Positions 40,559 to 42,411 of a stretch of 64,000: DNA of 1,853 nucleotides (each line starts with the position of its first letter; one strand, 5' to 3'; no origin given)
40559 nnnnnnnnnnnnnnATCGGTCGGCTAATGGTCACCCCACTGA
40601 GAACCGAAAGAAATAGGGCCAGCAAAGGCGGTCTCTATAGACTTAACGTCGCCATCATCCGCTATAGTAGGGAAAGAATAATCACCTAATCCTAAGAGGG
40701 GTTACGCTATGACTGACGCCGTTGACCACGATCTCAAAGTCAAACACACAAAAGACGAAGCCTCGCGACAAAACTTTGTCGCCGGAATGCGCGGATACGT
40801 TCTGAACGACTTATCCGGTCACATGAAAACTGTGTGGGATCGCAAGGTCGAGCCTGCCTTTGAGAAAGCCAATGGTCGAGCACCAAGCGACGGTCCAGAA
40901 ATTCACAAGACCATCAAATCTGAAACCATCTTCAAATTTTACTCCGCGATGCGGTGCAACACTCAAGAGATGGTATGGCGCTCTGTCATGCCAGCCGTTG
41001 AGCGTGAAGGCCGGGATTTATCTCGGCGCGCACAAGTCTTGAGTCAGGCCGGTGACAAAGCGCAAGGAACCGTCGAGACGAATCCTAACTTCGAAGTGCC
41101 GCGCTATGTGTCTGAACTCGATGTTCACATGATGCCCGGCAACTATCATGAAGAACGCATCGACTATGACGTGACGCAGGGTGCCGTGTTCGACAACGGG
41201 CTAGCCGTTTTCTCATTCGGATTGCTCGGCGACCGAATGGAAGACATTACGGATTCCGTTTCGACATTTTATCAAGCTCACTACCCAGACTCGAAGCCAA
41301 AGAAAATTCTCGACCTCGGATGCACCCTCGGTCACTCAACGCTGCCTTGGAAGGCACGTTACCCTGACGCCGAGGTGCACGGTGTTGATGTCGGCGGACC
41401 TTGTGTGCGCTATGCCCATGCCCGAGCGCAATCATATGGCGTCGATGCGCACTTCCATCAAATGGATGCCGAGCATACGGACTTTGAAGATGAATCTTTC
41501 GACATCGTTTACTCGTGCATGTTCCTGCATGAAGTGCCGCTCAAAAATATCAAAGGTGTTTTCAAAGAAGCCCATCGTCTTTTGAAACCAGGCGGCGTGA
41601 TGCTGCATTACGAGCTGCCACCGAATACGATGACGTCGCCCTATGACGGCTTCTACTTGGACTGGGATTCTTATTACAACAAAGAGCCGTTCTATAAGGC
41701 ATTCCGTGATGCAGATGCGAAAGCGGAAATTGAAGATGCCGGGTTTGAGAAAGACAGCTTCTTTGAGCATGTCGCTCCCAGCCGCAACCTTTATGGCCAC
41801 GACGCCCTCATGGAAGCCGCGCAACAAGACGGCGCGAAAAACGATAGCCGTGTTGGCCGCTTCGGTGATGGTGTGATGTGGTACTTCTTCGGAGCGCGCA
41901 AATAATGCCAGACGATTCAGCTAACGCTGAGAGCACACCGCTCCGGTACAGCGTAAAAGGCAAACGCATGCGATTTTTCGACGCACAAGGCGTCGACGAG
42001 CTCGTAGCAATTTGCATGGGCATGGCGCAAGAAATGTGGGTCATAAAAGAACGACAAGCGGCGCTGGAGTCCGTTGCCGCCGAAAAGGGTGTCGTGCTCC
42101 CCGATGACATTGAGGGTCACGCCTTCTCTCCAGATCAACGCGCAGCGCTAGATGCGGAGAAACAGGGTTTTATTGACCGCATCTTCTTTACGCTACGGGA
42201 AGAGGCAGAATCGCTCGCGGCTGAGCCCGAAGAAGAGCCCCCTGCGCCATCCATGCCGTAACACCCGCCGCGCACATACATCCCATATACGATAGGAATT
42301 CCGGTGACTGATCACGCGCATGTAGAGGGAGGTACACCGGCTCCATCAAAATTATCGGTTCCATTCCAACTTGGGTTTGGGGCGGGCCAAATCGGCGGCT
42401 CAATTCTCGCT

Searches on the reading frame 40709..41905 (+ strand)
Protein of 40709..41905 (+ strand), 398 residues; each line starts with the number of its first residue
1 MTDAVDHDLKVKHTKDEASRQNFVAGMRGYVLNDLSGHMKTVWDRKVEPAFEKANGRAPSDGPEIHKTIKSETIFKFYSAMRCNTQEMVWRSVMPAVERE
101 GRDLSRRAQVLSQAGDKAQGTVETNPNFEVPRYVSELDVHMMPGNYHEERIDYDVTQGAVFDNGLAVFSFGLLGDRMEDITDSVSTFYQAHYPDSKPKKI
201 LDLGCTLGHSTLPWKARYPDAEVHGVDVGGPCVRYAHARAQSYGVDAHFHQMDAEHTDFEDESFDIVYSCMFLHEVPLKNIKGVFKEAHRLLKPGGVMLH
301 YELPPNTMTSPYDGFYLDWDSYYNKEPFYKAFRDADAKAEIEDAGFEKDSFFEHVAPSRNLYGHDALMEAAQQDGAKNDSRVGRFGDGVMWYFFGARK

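Call 5: search_protein_families(library=pfam, proteins=[window:40709-41905:+], max_evalue=1)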
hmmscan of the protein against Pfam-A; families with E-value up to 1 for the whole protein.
window:40709-41905:+ (398 aa): 16 families
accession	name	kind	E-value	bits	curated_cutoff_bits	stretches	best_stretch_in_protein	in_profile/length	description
PF13649.12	Methyltransf_25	-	3.9e-23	82.4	27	1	200-296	1-97/97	Methyltransferase domain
PF08241.18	Methyltransf_11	-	9.7e-21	74.7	21.2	1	201-298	1-93/95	Methyltransferase domain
PF13847.12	Methyltransf_31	-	2.1e-16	60.4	27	1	196-299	3-108/145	Methyltransferase domain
PF08242.18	Methyltransf_12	-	6.1e-15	56.2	30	1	201-297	1-97/98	Methyltransferase domain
PF13489.12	Methyltransf_23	-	4.3e-12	46.5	27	1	194-347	20-160/164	Methyltransferase domain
PF01209.24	Ubie_methyltran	-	3.4e-08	33.6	20.1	1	193-308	44-159/233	ubiE/COQ5 methyltransferase family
PF05175.20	MTS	-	5.4e-08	33.1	23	1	181-298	16-136/170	Methyltransferase small domain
PF02353.26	CMAS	-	3.6e-06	26.9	27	1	198-300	64-164/273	Mycolic acid cyclopropane synthetase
PF05148.21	Methyltransf_8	-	0.001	19.4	27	1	245-299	104-155/219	Hypothetical methyltransferase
PF06080.18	DUF938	-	0.0024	18.1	27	1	254-301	92-138/202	Protein of unknown function (DUF938)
PF20922.3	Anamorsin_N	-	0.036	14.2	27.1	1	257-302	45-89/163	Anamorsin, N-terminal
PF07021.18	MetW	-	0.12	12.4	21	1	198-275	15-87/193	Methionine biosynthesis protein MetW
PF03848.20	TehB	-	0.15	11.9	20.4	1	196-299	30-131/193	Tellurite resistance protein TehB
PF13679.12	Methyltransf_32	-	0.19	12.2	27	1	182-261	11-94/143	Methyltransferase domain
PF01170.24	UPF0020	-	0.22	11.6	22.3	1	217-268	74-126/197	RMKL-like, methyltransferase domain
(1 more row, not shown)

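Call 6: search_protein_families(library=ncbifam, proteins=[window:40709-41905:+], max_evalue=1)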
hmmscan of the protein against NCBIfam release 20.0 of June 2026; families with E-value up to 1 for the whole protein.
window:40709-41905:+ (398 aa): 52 families (the best 25 are shown)
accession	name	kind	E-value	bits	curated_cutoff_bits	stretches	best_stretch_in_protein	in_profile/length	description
TIGR02072.1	BioC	equivalog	2e-15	57.3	184.95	1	191-308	30-140/244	malonyl-ACP O-methyltransferase BioC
NF043040.1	corrin_prot_MT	hypoth_equivalog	6.5e-15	55.1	180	1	161-299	15-146/216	corrinoid protein-associated methyltransferase CpaM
TIGR01934.1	MenG_MenH_UbiE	subfamily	2.3e-11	43.4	158.35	1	194-312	37-155/223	ubiquinone/menaquinone biosynthesis methyltransferase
NF001244.0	PRK00216.1-5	equivalog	4.6e-11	42.4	216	1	195-315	47-170/236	bifunctional demethylmenaquinone methyltransferase/2-methoxy-6-polyprenyl-1,4-benzoquinol methylase UbiE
NF045649.1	2X_seleno_MduS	exception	2.3e-10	40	380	1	195-299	40-146/338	methyltransferase domain-containing selenoprotein MduS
NF045667.1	MTase_DVU1556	equivalog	1.2e-09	37.9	155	1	195-354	21-168/213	DVU_1556 family methyltransferase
NF041537.1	ArsM_AhpD_UU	exception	3.1e-09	36.1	510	1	198-299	78-179/345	arsenite methyltransferase/AhpD domain selenoprotein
NF041536.1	ArsM_DUF2284_UU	exception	7.1e-09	34.5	575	1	197-299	77-179/459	arsenite methyltransferase/DUF2284 domain selenoprotein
NF047649.1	MTase_UXPK_star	exception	7.8e-09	35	460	1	199-299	80-180/283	methyltransferase/UXPK-star double selenoprotein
NF038261.1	rhodoquin_RquA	equivalog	2.8e-08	33.8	175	1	198-303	51-158/218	rhodoquinone biosynthesis methyltransferase RquA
TIGR01983.1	UbiG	equivalog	2.9e-08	33.3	102.95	1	176-299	29-150/228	bifunctional 2-polyprenyl-6-hydroxyphenol methylase/3-demethylubiquinol 3-O-methyltransferase UbiG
NF008823.0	PRK11873.1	subfamily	7.2e-08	32.2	263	1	199-298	80-179/272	arsenite methyltransferase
NF053839.1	CPFASynBruc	equivalog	8.1e-08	31.6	600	1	197-301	175-277/410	cyclopropane fatty acid synthase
NF008686.0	PRK11705.1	equivalog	2.7e-07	30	400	1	198-304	169-269/383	cyclopropane fatty acyl phospholipid synthase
NF010703.0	PRK14103.1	equivalog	3.1e-07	30.1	320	1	190-306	23-129/256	trans-aconitate 2-methyltransferase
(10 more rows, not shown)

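Call 39: search_solved_structures(query=window:40709-41905:+, max_evalue=0.001)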
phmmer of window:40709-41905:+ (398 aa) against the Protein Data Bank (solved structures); distinct sequences matched with E-value up to 0.001: 40.
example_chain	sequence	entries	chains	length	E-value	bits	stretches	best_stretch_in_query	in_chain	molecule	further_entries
6uak_A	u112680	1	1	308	2.7e-11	46.2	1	199-299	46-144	SAM dependent methyltransferase LahSB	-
3bus_A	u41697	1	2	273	4.4e-10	42.2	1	178-299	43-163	Methyltransferase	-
1ve3_A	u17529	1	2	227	2.5e-09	39.7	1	196-301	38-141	hypothetical protein PH0226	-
3mgg_A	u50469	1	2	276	3.4e-09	39.3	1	192-299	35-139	Methyltransferase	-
4iv8_A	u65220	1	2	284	6.6e-09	38.4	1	192-302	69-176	Phosphoethanolamine N-methyltransferase,putative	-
3sm3_A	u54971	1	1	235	2.2e-08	36.7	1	190-318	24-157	SAM-dependent methyltransferases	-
5wp5_A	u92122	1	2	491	4.6e-08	35.6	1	194-307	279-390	Phosphomethylethanolamine N-methyltransferase 2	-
3bkw_A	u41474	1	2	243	1e-07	34.5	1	173-318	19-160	S-adenosylmethionine dependent methyltransferase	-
4mwz_A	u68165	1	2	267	1.3e-07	34.1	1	196-300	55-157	Phosphoethanolamine N-methyltransferase, putative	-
4iv0_A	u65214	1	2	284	1.3e-07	34.1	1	196-300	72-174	Phosphoethanolamine N-methyltransferase, putative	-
5wp4_A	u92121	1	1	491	1.4e-07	34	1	196-314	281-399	Phosphoethanolamine N-methyltransferase 1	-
8zc8_A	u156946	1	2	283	2.1e-07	33.4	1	195-299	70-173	MitM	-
21zq_A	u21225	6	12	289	2.2e-07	33.3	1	195-299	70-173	MitM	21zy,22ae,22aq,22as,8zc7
5jdy_A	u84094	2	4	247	3e-07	32.9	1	192-307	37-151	Methyl transferase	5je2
4r6w_A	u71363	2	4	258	3.1e-07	32.8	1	196-300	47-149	Phosphoethanolamine N-methyltransferase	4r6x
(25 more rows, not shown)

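Call 48: find_homologous_proteins(query=window:40709-41905:+, max_evalue=1e-10)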
Query window:40709-41905:+ (398 aa): 3671 proteins with E <= 1e-10 among 5893 candidates; the best 120 are listed.
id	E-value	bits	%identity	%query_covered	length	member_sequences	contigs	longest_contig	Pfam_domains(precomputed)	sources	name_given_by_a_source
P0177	1.2e-256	869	91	100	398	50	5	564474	PF13847.13,PF13489.13,PF02353.27,PF05175.21,PF13649.13,PF01209.25,PF08241.19,PF08242.19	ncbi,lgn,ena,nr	ncbi:MAG: class I SAM-dependent methyltransferase [Rhodospirillaceae bacterium]|nr:class I SAM-depen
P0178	2.0e-244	829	86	100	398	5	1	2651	PF13847.13,PF13489.13,PF02353.27,PF05175.21,PF13649.13,PF01209.25,PF08241.19,PF08242.19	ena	-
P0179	3.2e-243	825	85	100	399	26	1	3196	PF13847.13,PF13489.13,PF02353.27,PF05175.21,PF13649.13,PF01209.25,PF08241.19,PF08242.19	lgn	-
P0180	1.7e-237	806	84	100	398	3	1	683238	PF13847.13,PF13489.13,PF02353.27,PF05175.21,PF13649.13,PF01209.25,PF08241.19,PF08242.19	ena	-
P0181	1.9e-237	806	83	100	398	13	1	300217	PF13847.13,PF13489.13,PF02353.27,PF05175.21,PF13649.13,PF01209.25,PF08241.19,PF08242.19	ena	-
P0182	1.5e-214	730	75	100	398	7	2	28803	PF13847.13,PF13489.13,PF05175.21,PF13649.13,PF01209.25,PF08241.19,PF08242.19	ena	-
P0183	6.0e-210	715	73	100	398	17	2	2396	PF13847.13,PF13489.13,PF05175.21,PF13649.13,PF01209.25,PF08241.19,PF08242.19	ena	-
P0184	2.8e-204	697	70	100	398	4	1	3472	PF13847.13,PF13489.13,PF05175.21,PF13649.13,PF01209.25,PF08241.19,PF08242.19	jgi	jgi:ubiquinone/menaquinone biosynthesis C-methylase UbiE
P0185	1.9e-192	658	75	90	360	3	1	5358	PF13847.13,PF13489.13,PF05175.21,PF13649.13,PF01209.25,PF08241.19,PF08242.19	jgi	-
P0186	5.6e-191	653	68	100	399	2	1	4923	PF13847.13,PF13489.13,PF02353.27,PF05175.21,PF13649.13,PF01209.25,PF08241.19,PF08242.19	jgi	-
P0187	1.0e-190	652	69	100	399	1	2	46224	PF13847.13,PF13489.13,PF02353.27,PF05175.21,PF13649.13,PF01209.25,PF08241.19,PF08242.19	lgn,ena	-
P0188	1.7e-189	648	68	100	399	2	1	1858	PF13847.13,PF13489.13,PF02353.27,PF05175.21,PF13649.13,PF01209.25,PF08241.19,PF08242.19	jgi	jgi:ubiquinone/menaquinone biosynthesis C-methylase UbiE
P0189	1.5e-188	645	68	100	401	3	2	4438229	PF13847.13,PF13489.13,PF02353.27,PF05175.21,PF13649.13,PF01209.25,PF08241.19,PF08242.19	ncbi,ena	-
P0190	2.1e-185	634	66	100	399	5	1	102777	PF13847.13,PF13489.13,PF05175.21,PF13649.13,PF01209.25,PF08241.19,PF08242.19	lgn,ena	-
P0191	2.4e-184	631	67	100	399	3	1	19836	PF13847.13,PF13489.13,PF05175.21,PF13649.13,PF01209.25,PF08241.19,PF08242.19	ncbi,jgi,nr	ncbi:MAG: class I SAM-dependent methyltransferase [Alphaproteobacteria bacterium]|nr:class I SAM-dep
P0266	8.0e-141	488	53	99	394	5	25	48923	PF13847.13,PF13489.13,PF05175.21,PF13649.13,PF01209.25,PF08241.19,PF08242.19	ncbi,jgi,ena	jgi:ubiquinone/menaquinone biosynthesis C-methylase UbiE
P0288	5.7e-139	482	53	99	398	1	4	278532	PF13847.13,PF13489.13,PF05175.21,PF13649.13,PF01209.25,PF08241.19,PF08242.19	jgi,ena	-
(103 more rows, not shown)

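Call 49: find_encoding_contigs(protein=P0266, flank=8000, max_places=3)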
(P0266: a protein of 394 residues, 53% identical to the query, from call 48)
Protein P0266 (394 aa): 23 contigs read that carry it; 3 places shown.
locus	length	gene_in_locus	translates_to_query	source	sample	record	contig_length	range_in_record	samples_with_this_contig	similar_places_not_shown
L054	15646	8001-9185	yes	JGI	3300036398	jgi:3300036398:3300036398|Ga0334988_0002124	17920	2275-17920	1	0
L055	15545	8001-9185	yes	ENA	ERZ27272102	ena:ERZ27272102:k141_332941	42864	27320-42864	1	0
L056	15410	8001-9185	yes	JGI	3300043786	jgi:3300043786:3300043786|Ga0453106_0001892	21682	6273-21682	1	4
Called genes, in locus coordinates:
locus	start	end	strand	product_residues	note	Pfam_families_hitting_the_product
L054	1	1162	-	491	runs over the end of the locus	PF03137:OATP (faint), PF07690:MFS_1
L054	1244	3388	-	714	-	PF00009:GTP_EFTU, PF22042:EF-G_D2, PF03144:GTP_EFTU_D2, PF14492:EFG_III, PF03764:EFG_IV, PF00679:EFG_C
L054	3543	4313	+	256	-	PF00106:adh_short, PF01370:Epimerase, PF08659:KR, PF13561:adh_short_C2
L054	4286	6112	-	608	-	PF07969:Amidohydro_3, PF01979:Amidohydro_1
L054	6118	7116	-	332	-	PF03372:Exo_endo_phos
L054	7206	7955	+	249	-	PF17645:Amdase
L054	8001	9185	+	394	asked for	PF01209:Ubie_methyltran, PF05175:MTS, PF13489:Methyltransf_23, PF08241:Methyltransf_11, PF08242:Methyltransf_12, PF13649:Methyltransf_25, PF13847:Methyltransf_31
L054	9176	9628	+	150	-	-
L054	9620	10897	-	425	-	PF01053:Cys_Met_Meta_PP, PF00155:Aminotran_1_2, PF01041:DegT_DnrJ_EryC1 (weak), PF00266:Aminotran_5 (weak)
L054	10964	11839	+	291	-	PF01479:S4, PF00849:PseudoU_synth_2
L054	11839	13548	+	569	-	PF07969:Amidohydro_3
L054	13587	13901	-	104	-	PF11582:DUF3240 (weak), PF00543:P-II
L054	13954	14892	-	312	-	PF05982:Sbt_1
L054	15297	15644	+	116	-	?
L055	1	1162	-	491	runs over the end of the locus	PF03137:OATP (faint), PF07690:MFS_1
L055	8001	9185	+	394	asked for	PF01209:Ubie_methyltran, PF05175:MTS, PF13489:Methyltransf_23, PF08241:Methyltransf_11, PF08242:Methyltransf_12, PF13649:Methyltransf_25, PF13847:Methyltransf_31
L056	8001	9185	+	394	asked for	PF01209:Ubie_methyltran, PF05175:MTS, PF13489:Methyltransf_23, PF08241:Methyltransf_11, PF08242:Methyltransf_12, PF13649:Methyltransf_25, PF13847:Methyltransf_31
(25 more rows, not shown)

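Call 50: find_encoding_contigs(protein=P0288, flank=8000, max_places=2)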
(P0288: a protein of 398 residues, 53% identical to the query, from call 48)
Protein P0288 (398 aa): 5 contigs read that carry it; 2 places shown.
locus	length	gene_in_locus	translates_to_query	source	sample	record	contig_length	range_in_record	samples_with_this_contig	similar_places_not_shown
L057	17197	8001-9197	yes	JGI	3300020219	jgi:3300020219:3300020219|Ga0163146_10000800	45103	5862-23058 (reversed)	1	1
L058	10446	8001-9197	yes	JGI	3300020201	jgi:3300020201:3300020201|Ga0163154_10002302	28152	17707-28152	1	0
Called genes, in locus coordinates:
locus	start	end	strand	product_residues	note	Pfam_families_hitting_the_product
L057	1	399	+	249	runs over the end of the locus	PF17645:Amdase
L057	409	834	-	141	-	PF07963:N_methyl, PF16732:ComP_DUS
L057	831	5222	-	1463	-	PF28373:PilY1_homolog_dom, PF05567:T4P_PilY1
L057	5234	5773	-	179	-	PF14341:PilX_N, PF13681:PilX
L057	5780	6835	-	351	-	PF07963:N_methyl, PF16074:PilW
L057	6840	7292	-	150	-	PF07963:N_methyl, PF22150:Tt1218-like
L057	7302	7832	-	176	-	PF12019:GspH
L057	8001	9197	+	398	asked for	PF01209:Ubie_methyltran, PF05175:MTS (weak), PF13489:Methyltransf_23, PF08241:Methyltransf_11, PF08242:Methyltransf_12, PF13649:Methyltransf_25, PF13847:Methyltransf_31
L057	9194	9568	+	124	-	-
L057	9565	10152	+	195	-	PF04011:LemA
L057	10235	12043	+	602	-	PF01435:Peptidase_M48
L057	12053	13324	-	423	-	PF01053:Cys_Met_Meta_PP, PF00155:Aminotran_1_2 (weak), PF01041:DegT_DnrJ_EryC1, PF00266:Aminotran_5 (weak)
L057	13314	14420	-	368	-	PF00561:Abhydrolase_1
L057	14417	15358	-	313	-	PF00291:PALP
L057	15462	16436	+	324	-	PF00126:HTH_1, PF03466:LysR_substrate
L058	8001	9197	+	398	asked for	PF01209:Ubie_methyltran, PF05175:MTS (weak), PF13489:Methyltransf_23, PF08241:Methyltransf_11, PF08242:Methyltransf_12, PF13649:Methyltransf_25, PF13847:Methyltransf_31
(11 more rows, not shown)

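Call 69: predict_structure(alignment_id=A5)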
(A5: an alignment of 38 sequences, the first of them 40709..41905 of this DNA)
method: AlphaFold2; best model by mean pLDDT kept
length: 398 residues; sequences in the alignment: 38
mean_pLDDT: 91.4   pTM: 0.91
mean pLDDT of the five models: 91.4, 91.1, 90.4, 89.2, 88.8
residues with pLDDT >= 90: 320; 70-90: 58; 50-70: 17; < 50: 3
segments of 3 or more residues with pLDDT < 50: none
pLDDT, mean of each block of 10 residues (from residue 1): 73 93 94 92 97 97 95 95 93 94 96 84 93 85 83 94 92 90 97 96 95 97 97 96 96 96 98 91 97 98 90 92 87 93 95 93 93 63 64 95
secondary structure, 60 per line:
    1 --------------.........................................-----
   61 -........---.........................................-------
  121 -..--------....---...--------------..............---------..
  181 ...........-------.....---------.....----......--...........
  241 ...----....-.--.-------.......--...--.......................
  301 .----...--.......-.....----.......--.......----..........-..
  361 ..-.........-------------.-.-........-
elements in order: H15-55 H62-69 H73-113 H132-135 H156-169 H179-191 E199-203 H213-217 E222-227 H230-243 E248-251 E264-270 H278-291 E292-301 H311-317 H319-323 H328-334 H337-343 E351-357 H359-362 H364-372 E390-397

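Call 71: fold_search(model_id=the predicted structure, library=pdb)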
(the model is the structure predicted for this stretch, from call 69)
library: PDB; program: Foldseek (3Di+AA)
matches with E <= 10: 1938; with E <= 0.001: 1125
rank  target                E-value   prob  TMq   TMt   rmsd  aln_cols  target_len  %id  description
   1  5wp5_B                1.1e-09  1.00  0.35  0.30  10.5       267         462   20  Arabidopsis thaliana phosphoethanolamine N-methyltransferase 2 (AtPMT2) in complex with SAH (released 2017-11-15)
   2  5wp4                  1.1e-09  1.00  0.33  0.28  10.3       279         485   20  Arabidopsis thaliana phosphoethanolamine N-methyltransferase 1 (AtPMT1, XIOPTL) in complex with SAH and phosphocholine (released 2017-11-15)
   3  3mgg_B                1.9e-09  1.00  0.36  0.53   9.9       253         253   18  Crystal Structure of Methyl Transferase from Methanosarcina mazei (released 2010-04-21)
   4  4iv0_A                2.4e-09  1.00  0.42  0.61   8.2       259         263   18  Crystal structure of N-methyl transferase from Plasmodium vivax complexed with S-adenosyl methionine and phosphate (released 2014-02-19)
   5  3bus_B                2.5e-09  1.00  0.39  0.60   7.9       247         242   20  Crystal Structure of RebM (released 2008-03-25)
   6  4mwz_A                3.4e-09  1.00  0.41  0.61   8.4       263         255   19  Crystal structure of N-methyl transferase from Plasmodium vivax complexed with S-adenosyl methionine, phosphate and am (released 2014-10-01)
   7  3mgg_A                3.9e-09  1.00  0.36  0.55   9.7       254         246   18  Crystal Structure of Methyl Transferase from Methanosarcina mazei (released 2010-04-21)
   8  4r6w_A                9.1e-09  1.00  0.40  0.59   8.6       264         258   16  Plasmodium falciparum phosphoethanolamine methyltransferase D128A mutant in complex with S-adenosylhomocysteine and ph (released 2014-10-08)
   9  3uj7_A                9.6e-09  1.00  0.36  0.53   8.8       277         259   14  Phosphoethanolamine methyltransferase from Plasmodium falciparum in complex with SAM and PO4 (released 2011-11-30)
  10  4kri_A                1.1e-08  1.00  0.41  0.38   8.4       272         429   18  Haemonchus contortus Phospholethanolamine N-methyltransferase 2 in complex with phosphomonomethylethanolamine and S-ad (released 2013-09-25)
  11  3dtn_A                1.1e-08  1.00  0.33  0.57   8.7       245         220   16  Crystal structure of putative Methyltransferase-MM_2633 from Methanosarcina mazei . (released 2008-09-09)
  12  4iv8_A                1.1e-08  1.00  0.36  0.55   8.7       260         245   21  Crystal structure of N-methyl transferase from Plasmodium knowlesi complexed with S-adenosyl methionine (released 2014-02-19)
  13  7ec0_A                1.1e-08  1.00  0.35  0.52   9.9       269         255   20  Crystal structure of juvenile hormone acid methyltransferase JHAMT in complex with S-Adenosyl homocysteine and methyl  (released 2021-09-29)
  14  4iv0_B                1.2e-08  1.00  0.37  0.55   8.4       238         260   18  Crystal structure of N-methyl transferase from Plasmodium vivax complexed with S-adenosyl methionine and phosphate (released 2014-02-19)
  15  4kwc                  1.2e-08  1.00  0.37  0.53   6.8       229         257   12  Structure of the plantazolicin methyltransferase BpumL in complex with SAH (released 2013-07-24)
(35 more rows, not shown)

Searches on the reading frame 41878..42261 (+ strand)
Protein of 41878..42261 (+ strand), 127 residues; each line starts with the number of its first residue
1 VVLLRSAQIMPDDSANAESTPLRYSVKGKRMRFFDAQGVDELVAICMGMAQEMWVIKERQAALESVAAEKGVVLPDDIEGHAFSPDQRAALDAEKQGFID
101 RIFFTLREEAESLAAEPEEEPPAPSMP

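Call 5: search_protein_families(library=pfam, proteins=[window:41878-42261:+], max_evalue=1)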
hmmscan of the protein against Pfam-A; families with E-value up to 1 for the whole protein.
window:41878-42261:+ (127 aa): 0 families

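Call 6: search_protein_families(library=ncbifam, proteins=[window:41878-42261:+], max_evalue=1)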
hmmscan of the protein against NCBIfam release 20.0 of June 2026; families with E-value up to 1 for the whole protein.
window:41878-42261:+ (127 aa): 0 families

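Call 40: search_solved_structures(query=window:41905-42261:+, max_evalue=10)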
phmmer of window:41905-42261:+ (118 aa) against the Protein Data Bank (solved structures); distinct sequences matched with E-value up to 10: 0.
